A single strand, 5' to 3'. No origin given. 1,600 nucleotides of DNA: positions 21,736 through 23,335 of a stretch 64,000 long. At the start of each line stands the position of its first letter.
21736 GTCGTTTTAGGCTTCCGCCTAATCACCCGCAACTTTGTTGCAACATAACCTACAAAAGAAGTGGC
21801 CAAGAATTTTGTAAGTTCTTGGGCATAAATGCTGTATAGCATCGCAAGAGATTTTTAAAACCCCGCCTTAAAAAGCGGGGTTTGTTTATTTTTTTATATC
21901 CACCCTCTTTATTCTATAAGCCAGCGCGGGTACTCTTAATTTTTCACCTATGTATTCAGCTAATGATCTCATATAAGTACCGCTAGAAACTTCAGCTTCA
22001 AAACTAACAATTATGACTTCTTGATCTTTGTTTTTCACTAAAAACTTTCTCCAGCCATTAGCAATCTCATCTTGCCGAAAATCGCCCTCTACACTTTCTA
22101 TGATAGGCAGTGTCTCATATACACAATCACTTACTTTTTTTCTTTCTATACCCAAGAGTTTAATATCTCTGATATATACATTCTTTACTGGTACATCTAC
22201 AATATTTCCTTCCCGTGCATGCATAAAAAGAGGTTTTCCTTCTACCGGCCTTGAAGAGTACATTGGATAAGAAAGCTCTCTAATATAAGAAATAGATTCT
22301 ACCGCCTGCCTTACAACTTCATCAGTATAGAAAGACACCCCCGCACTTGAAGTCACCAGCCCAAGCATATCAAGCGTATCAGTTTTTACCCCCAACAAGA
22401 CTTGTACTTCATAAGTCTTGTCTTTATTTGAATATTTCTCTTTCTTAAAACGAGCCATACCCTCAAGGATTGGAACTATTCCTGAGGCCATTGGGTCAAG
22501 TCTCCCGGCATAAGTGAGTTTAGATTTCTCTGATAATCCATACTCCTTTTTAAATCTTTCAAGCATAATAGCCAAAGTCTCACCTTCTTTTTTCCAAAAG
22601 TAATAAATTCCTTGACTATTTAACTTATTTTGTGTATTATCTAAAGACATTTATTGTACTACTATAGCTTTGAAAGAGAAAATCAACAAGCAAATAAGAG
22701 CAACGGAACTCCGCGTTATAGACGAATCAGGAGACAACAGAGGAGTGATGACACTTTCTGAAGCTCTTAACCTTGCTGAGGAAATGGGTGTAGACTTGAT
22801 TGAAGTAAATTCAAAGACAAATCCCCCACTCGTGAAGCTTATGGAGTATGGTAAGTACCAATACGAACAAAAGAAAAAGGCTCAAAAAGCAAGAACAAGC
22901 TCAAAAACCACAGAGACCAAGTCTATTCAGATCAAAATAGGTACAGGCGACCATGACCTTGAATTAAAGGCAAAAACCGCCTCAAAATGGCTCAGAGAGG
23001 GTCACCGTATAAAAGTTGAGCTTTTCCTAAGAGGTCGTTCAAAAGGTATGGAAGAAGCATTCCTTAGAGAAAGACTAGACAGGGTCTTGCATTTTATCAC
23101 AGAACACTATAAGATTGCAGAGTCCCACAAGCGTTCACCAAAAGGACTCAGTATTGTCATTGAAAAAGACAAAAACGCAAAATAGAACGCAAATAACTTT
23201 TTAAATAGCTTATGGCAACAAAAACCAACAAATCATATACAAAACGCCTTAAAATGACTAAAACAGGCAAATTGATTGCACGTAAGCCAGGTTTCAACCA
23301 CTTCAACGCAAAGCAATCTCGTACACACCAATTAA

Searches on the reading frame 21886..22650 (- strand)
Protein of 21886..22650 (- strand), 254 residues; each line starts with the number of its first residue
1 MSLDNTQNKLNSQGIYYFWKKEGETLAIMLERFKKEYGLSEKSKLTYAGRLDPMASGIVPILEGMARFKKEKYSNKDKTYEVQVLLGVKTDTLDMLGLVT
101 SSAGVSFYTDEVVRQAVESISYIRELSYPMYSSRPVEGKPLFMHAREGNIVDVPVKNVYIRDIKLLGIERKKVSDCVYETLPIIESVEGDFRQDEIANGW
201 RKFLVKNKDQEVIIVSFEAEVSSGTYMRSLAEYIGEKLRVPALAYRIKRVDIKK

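Call 9: search_protein_families(library=pfam, proteins=[window:21886-22650:-], max_evalue=0.01)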
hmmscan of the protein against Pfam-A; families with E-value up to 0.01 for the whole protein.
window:21886-22650:- (254 aa): 1 family
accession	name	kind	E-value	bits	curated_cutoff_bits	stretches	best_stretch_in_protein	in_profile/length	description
PF01509.24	TruB_N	-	9e-24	85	27.3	1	41-173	5-137/149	TruB family pseudouridylate synthase (N terminal domain)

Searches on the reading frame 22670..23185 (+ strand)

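Call 9: search_protein_families(library=pfam, proteins=[window:22670-23185:+], max_evalue=0.01)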
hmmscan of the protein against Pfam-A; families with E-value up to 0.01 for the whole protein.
window:22670-23185:+ (171 aa): 3 families
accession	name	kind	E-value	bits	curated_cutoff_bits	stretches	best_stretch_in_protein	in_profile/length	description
PF05198.21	IF3_N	-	5.8e-28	97.3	26.9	1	5-74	1-70/70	Translation initiation factor IF-3, N-terminal domain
PF00707.27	IF3_C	-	7.4e-13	48.7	34.8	1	82-165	2-84/86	Translation initiation factor IF-3, C-terminal domain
PF15379.11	DUF4606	-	0.0081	16.8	27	0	117-158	47-88/103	Domain of unknown function (DUF4606)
